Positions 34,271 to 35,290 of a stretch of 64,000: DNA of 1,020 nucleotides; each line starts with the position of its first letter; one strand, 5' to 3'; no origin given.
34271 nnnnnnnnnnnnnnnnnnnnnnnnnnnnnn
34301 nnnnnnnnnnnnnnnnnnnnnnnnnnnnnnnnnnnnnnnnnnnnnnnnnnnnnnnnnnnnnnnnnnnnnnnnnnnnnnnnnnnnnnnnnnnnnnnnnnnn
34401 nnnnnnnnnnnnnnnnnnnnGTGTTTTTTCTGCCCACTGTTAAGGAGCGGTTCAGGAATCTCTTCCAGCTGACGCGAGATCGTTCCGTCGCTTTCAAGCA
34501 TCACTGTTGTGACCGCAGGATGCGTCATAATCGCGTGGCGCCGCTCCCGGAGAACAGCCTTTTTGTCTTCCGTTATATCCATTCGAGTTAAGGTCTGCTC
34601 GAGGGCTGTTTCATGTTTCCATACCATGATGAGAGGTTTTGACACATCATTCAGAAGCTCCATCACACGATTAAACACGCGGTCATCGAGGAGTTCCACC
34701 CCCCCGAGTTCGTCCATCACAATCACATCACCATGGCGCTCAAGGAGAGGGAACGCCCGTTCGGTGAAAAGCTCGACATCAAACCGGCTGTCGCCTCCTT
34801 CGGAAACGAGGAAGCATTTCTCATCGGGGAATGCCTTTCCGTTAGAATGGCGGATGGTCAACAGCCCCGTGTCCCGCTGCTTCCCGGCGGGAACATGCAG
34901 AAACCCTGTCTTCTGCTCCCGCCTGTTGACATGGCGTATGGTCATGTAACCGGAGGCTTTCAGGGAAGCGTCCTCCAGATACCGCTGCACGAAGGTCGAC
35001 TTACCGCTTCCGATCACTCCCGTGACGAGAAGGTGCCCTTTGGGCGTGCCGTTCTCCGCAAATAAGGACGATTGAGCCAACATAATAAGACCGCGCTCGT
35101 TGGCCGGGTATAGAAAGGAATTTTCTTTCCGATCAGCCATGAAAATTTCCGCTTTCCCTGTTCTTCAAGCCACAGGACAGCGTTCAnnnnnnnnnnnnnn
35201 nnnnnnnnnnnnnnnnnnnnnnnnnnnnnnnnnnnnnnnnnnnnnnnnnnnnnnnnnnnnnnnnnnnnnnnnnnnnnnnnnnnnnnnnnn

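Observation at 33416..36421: xdhC-led operon whose FecCD/BtuC-type permease is fused to a THEP1-like NTPase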

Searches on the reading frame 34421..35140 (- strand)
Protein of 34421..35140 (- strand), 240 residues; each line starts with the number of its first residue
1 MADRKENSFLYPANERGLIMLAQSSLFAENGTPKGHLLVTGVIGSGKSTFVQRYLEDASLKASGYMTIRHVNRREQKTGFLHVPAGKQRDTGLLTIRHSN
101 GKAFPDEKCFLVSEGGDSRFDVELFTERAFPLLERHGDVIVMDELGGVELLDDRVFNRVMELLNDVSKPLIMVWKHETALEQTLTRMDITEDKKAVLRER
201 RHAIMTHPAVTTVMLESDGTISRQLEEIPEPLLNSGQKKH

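Call 14: search_solved_structures(query=window:34421-35140:-, max_evalue=1, show_alignments=2)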
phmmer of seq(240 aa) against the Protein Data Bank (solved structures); distinct sequences matched with E-value up to 1: 4.
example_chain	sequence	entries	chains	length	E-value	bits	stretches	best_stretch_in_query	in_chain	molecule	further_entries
1ye8_A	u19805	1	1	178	0.00039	23.6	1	37-167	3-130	Hypothetical UPF0334 kinase-like protein AQ_1292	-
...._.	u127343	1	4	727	0.2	14.7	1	118-163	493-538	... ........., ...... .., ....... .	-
7ocn_A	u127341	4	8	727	0.2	14.7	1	118-163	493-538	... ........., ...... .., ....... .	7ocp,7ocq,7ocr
7oct_A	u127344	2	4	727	0.23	14.6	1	118-163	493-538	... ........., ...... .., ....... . | Mannitol-1-phosphate dehydrogenase/phosphatase MtlD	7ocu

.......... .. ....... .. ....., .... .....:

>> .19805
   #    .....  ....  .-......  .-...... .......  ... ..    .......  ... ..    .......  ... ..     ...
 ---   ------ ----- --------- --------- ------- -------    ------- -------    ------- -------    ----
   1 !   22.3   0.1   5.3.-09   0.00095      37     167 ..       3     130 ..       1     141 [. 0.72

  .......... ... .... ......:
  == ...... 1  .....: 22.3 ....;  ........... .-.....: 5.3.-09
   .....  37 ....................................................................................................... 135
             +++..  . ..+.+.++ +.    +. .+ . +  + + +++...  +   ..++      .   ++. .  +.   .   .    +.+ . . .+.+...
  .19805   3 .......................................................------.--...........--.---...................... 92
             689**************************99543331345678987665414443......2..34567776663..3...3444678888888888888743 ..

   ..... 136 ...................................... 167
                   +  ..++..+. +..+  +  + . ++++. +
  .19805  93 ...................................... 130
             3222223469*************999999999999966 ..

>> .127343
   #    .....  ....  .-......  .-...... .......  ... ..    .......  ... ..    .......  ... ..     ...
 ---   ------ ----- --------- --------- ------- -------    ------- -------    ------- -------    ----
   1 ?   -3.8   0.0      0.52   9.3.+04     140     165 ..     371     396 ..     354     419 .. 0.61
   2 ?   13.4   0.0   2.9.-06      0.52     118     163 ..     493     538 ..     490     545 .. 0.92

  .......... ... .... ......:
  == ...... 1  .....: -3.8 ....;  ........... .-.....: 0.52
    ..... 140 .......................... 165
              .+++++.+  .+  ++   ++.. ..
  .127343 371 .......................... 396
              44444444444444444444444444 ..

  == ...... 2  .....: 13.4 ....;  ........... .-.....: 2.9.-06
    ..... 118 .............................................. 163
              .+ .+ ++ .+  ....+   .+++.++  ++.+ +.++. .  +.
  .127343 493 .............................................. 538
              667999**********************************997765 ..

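Call 16: find_homologous_proteins(query=window:34421-35140:-, max_evalue=0.001)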
Query seq(240 aa): 475 candidates shared short words with the query, none scored E <= 0.001.

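Call 28: search_protein_representatives(alignment_id=A2)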
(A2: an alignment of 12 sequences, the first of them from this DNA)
Query: 12 sequences, 220 profile positions. Proteins with E-value up to 0.001 (for the whole library): 1143; up to 1e-10: 106; up to 1e-30: 5. The best 150 are listed.
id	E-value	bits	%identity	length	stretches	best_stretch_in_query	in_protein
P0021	4.4e-93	327.1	-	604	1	7-220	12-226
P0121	3.2e-91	321.0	-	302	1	3-219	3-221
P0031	5.9e-52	192.6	-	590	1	36-220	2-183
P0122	3.0e-44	167.4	-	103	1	1-105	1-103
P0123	8.4e-36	139.8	-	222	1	26-216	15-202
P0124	1.7e-29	119.1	-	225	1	32-219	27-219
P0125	2.7e-27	112.0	-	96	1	1-82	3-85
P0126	2.1e-26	109.0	-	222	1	29-209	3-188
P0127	1.1e-24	103.5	-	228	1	31-216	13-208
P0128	9.6e-24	100.4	-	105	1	6-77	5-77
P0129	2.0e-22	96.0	-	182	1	37-207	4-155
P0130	4.6e-20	88.3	-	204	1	35-214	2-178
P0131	7.1e-20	87.7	-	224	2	107-209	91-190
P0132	8.8e-19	84.1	-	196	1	35-211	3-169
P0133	1.8e-18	83.1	-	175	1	37-205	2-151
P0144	6.9e-16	74.7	-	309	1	11-200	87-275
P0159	8.2e-14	67.9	-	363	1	35-186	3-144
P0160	8.7e-14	67.8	-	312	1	30-186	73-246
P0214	6.1e-11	58.5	-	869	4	6-55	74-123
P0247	7.6e-10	54.9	-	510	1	32-177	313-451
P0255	1.1e-09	54.4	-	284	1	33-205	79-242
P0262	1.6e-09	53.9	-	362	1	35-193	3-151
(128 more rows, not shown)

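Call 29: find_encoding_contigs(protein=P0123, flank=6000, max_places=3)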
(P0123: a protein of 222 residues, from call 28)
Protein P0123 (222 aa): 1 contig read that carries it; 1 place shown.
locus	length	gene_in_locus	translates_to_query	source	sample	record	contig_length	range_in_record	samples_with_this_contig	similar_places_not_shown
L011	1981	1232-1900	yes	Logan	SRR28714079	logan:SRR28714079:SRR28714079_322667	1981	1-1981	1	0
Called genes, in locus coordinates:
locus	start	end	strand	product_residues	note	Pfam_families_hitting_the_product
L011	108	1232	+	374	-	PF02625:XdhC_CoxI, PF13478:XdhC_C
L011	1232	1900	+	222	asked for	PF13191:AAA_16 (weak), PF13401:AAA_22 (faint), PF03266:NTPase_1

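Call 35: find_related_loci(query=A2, collection=genome_contigs, flank=7000)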
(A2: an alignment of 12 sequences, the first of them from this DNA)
Query A2 (220 aa) in genome_contigs; peptide patterns used: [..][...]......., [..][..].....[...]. (x = any residue, [..] = any of these).
333 stretches matched a pattern; 23 encode a relative of the query (tblastn E <= 1e-3); 23 distinct loci.
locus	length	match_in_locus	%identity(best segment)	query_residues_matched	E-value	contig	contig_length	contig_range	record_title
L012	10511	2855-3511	66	1-220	5e-101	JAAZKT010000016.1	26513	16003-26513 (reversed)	MAG: Clostridiaceae bacterium isolate AS22ysBPME_67 12543_AS22, whole genome shotgun sequence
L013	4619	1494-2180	64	1-220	1e-99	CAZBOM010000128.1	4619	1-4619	MAG TPA_asm: uncultured Mageeibacillus sp. isolate binchicken_co45_790 genome assembly, contig: NODE_38617_length_4619_c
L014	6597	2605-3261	65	1-220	6e-99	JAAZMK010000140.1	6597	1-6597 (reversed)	MAG: Clostridiaceae bacterium isolate AS23ysBPME_357 262890_AS23, whole genome shotgun sequence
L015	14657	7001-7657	64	1-220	3e-97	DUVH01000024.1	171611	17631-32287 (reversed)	MAG TPA_asm: Clostridiaceae bacterium isolate AS08sgBPME_361 107385_AS08, whole genome shotgun sequence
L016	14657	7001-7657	59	1-220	8e-89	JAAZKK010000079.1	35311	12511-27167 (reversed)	MAG: Clostridiaceae bacterium isolate AS22ysBPME_250 133750_AS22, whole genome shotgun sequence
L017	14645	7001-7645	44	5-219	8e-63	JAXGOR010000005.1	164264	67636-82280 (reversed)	MAG: Clostridia bacterium isolate AnMBR.bin284 bin284_5, whole genome shotgun sequence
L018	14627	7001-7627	45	8-219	3e-61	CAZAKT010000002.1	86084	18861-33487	MAG TPA_asm: uncultured Mageeibacillus sp. isolate binchicken_co39_524 genome assembly, contig: NODE_520_length_86084_co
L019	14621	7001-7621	49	9-218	5e-60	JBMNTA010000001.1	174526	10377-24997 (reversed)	MAG: Saccharofermentanales bacterium isolate SBF912SR4HQ0002 scaffold_129_c1, whole genome shotgun sequence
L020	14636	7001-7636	44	8-219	1e-59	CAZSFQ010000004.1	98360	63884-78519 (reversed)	MAG TPA_asm: uncultured Mageeibacillus sp. isolate binchicken_co39_636 genome assembly, contig: NODE_389_length_98360_co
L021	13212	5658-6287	44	7-219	2e-58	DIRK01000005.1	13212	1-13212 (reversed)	MAG TPA_asm: Mageeibacillus sp. UBA5438 UBA5438_contig_2613, whole genome shotgun sequence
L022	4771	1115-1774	43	1-220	7e-58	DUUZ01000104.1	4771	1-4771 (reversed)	MAG TPA_asm: Clostridiaceae bacterium isolate AS08sgBPME_299 131442_AS08, whole genome shotgun sequence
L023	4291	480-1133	44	2-219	2e-57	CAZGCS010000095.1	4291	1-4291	MAG TPA_asm: uncultured Mageeibacillus sp. isolate binchicken_co39_333 genome assembly, contig: NODE_42004_length_4291_c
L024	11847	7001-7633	45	5-215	4e-56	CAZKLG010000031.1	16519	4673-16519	MAG TPA_asm: uncultured Mageeibacillus sp. isolate binchicken_co59_238 genome assembly, contig: NODE_7744_length_16519_c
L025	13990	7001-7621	44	8-218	2e-56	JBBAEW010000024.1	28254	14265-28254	MAG: Saccharofermentanales bacterium isolate SO_2017_LW2_24 scaffold_3727_c1_LW138R_2017, whole genome shotgun sequence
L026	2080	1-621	43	13-219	3e-55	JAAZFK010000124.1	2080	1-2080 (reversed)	MAG: Clostridiaceae bacterium isolate AS10tlH2TH_208 98847_AS10, whole genome shotgun sequence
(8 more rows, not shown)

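Call 37: search_protein_families(library=pfam, proteins=[P0247, P0144, P0159, P0262, P0160, P0214, P0255, P0124, P0126, P0127], max_evalue=0.001)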
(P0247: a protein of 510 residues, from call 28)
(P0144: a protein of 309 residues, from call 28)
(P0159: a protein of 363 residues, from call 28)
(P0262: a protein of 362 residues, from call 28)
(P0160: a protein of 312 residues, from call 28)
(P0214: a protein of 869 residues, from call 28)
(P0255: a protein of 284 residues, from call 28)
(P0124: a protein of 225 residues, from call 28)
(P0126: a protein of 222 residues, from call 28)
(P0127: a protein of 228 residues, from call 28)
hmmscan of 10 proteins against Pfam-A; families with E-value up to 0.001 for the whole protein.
P0247 (510 aa): 4 families
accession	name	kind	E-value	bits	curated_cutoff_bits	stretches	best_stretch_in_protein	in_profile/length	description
PF12804.13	NTP_transf_3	-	6.1e-33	114.7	27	1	128-284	1-157/160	MobA-like NTP transferase domain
PF03266.21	NTPase_1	-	2.6e-14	53.8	23.9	1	317-455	1-138/168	NTPase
PF00126.33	HTH_1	-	3.9e-09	36.8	26.6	1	26-84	7-59/60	Bacterial regulatory helix-turn-helix protein, lysR family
PF13191.12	AAA_16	-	0.00095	20.1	32.6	0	308-349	16-58/167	AAA ATPase domain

P0144 (309 aa): 2 families
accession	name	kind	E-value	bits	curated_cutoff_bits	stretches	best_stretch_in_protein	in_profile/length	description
PF03266.21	NTPase_1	-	1.3e-15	58.1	23.9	1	115-259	1-137/168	NTPase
PF00126.33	HTH_1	-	8.3e-07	29.3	26.6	1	24-69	7-52/60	Bacterial regulatory helix-turn-helix protein, lysR family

P0159 (363 aa): 1 family
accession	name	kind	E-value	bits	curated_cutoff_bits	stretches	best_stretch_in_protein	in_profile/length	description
PF03266.21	NTPase_1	-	1.3e-14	54.8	23.9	1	4-143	1-145/168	NTPase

P0262 (362 aa): 2 families
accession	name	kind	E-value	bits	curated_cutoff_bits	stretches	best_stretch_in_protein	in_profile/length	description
PF03266.21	NTPase_1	-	5.4e-12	46.3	23.9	1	4-143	1-146/168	NTPase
PF01966.28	HD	-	6.4e-05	23.7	22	1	210-278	3-90/116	HD domain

P0160 (312 aa): 2 families
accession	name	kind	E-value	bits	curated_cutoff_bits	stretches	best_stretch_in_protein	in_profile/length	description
PF13401.12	AAA_22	-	7.3e-07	30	27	1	76-235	4-123/130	AAA domain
PF13191.12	AAA_16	-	2.5e-05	25.3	32.6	1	74-212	22-147/167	AAA ATPase domain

P0214 (869 aa): 23 families
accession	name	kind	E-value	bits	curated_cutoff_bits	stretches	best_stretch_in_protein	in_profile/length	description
PF03193.22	RsgA_GTPase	-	1.5e-19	70.9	30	1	592-666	95-169/174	RsgA GTPase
PF05049.19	IIGP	-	6.5e-17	62.1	24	1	601-686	33-115/375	Interferon-inducible GTPase (IIGP)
PF01926.29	MMR_HSR1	-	5.3e-14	52.7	21.9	1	606-692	2-84/113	50S ribosome-binding GTPase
PF13555.12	AAA_29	-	3.8e-12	46.2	27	0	271-292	24-45/61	P-loop containing region of AAA domain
PF00735.24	Septin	-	5.9e-12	45.9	26.2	0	603-675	4-82/280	Septin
PF13191.12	AAA_16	-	2.6e-10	41.5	32.6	0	257-290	9-45/167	AAA ATPase domain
PF00009.33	GTP_EFTU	-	1.1e-09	38.6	26.5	0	269-301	3-35/188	Elongation factor Tu GTP binding domain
PF01637.24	ATPase_2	-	2.3e-09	37.9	33.2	0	590-626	7-43/225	ATPase domain predominantly from Archaea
PF16456.10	YmgD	-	1.2e-08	35.2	27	0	34-73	21-59/82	YmgD protein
PF04548.22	AIG1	-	3.6e-08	33.4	27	1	606-729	3-125/212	AIG1 family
PF02367.23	TsaE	-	2e-06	28.2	26.6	0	94-123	15-42/128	Threonylcarbamoyl adenosine biosynthesis protein TsaE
PF00005.33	ABC_tran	-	1.2e-05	26.3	25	0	606-636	14-41/137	ABC transporter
PF25199.1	nSTAND_NTPase5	-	1.2e-05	25.6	34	0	265-286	37-58/145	Novel STAND NTPase 5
PF02821.22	Staphylokinase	-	1.3e-05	26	25.1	0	341-361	31-51/131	Staphylokinase/Streptokinase family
PF13401.12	AAA_22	-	1.6e-05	25.7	27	0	104-120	7-23/130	AAA domain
PF03266.21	NTPase_1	-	6.9e-05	23.2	23.9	0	606-624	2-20/168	NTPase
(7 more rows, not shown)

P0255 (284 aa): 6 families
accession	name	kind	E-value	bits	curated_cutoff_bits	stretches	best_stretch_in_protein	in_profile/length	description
PF03266.21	NTPase_1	-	2.1e-15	57.4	23.9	1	82-219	1-136/168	NTPase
PF01381.28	HTH_3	-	3.1e-11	43.6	23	1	18-67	6-55/55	Helix-turn-helix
PF13443.12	HTH_26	-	4.5e-06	27.3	22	1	15-67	4-57/63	Cro/C1-type HTH DNA-binding domain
PF13560.12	HTH_31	-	7.8e-06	26.6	27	1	19-68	12-62/64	Helix-turn-helix domain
PF13412.12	HTH_24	-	0.00011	22.2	21.9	1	19-42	15-38/48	Winged helix-turn-helix DNA-binding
PF13191.12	AAA_16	-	0.00033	21.6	32.6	0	75-119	19-63/167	AAA ATPase domain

P0124 (225 aa): 3 families
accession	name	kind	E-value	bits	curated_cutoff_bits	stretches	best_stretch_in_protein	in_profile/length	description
PF03266.21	NTPase_1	-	6.9e-09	36.2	23.9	1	32-191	2-146/168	NTPase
PF13191.12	AAA_16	-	0.00018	22.5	32.6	1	16-61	9-56/167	AAA ATPase domain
PF05673.19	DUF815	-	0.00063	19.4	23.8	0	6-53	30-77/249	Protein of unknown function (DUF815)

P0126 (222 aa): 2 families
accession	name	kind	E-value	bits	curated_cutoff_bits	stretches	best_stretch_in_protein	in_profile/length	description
PF03266.21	NTPase_1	-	3.7e-06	27.3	23.9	1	11-157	2-139/168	NTPase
PF13191.12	AAA_16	-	0.00054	20.9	32.6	0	6-48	22-63/167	AAA ATPase domain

P0127 (228 aa): 2 families
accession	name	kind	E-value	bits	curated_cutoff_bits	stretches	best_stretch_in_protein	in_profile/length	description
PF03266.21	NTPase_1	-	4.2e-08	33.7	23.9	0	124-178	89-147/168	NTPase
PF13191.12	AAA_16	-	0.00042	21.3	32.6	1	13-66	21-80/167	AAA ATPase domain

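Call 38: find_encoding_contigs(protein=P0124, flank=7000, max_places=3)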
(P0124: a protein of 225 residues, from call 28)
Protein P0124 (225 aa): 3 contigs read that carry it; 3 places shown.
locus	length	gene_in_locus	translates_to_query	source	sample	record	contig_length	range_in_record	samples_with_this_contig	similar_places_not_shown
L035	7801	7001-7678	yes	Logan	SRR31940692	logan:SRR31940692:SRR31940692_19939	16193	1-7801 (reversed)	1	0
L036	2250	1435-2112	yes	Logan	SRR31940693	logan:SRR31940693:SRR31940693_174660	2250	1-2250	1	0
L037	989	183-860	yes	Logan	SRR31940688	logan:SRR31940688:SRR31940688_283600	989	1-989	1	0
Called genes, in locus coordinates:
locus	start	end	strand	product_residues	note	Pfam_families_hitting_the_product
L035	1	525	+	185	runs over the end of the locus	PF00383:dCMP_cyt_deam_1, PF14437:MafB19-deam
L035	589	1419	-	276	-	PF02811:PHP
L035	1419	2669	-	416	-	PF07969:Amidohydro_3, PF01979:Amidohydro_1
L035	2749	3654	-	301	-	PF07837:FTCD_N, PF02971:FTCD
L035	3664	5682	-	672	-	PF17391:Urocanase_N, PF01175:Urocanase, PF17392:Urocanase_C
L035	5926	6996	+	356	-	PF02625:XdhC_CoxI, PF13478:XdhC_C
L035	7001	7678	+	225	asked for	PF03266:NTPase_1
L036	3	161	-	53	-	?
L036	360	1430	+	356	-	PF02625:XdhC_CoxI, PF13478:XdhC_C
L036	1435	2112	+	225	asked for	PF03266:NTPase_1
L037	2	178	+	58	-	?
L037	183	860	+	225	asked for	PF03266:NTPase_1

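Call 39: find_encoding_contigs(protein=P0126, flank=7000, max_places=3)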
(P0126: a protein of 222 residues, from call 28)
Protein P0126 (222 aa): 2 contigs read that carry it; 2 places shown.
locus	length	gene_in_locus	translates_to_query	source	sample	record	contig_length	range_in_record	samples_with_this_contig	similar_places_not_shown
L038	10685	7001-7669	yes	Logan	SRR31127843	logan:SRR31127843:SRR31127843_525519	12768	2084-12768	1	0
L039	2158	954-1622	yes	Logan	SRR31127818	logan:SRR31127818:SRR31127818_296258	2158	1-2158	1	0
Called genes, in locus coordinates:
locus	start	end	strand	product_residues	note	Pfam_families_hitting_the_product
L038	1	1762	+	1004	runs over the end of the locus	PF14691:Fer4_20, PF00890:FAD_binding_2 (faint), PF07992:Pyr_redox_2, PF13450:NAD_binding_8 (faint), PF13738:Pyr_redox_3 (faint)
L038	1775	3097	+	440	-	PF01979:Amidohydro_1, PF07969:Amidohydro_3 (faint)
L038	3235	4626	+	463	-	PF01979:Amidohydro_1, PF07969:Amidohydro_3 (weak)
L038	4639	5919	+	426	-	PF07969:Amidohydro_3 (faint), PF01979:Amidohydro_1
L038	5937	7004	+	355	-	PF02625:XdhC_CoxI, PF13478:XdhC_C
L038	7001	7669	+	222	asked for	PF03266:NTPase_1 (faint)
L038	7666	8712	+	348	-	PF01032:FecCD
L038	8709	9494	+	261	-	PF02463:SMC_N (faint), PF00005:ABC_tran, PF13304:AAA_21 (weak)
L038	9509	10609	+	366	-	PF01497:Peripla_BP_2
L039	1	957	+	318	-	?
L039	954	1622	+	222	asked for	PF03266:NTPase_1 (faint)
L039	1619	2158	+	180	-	?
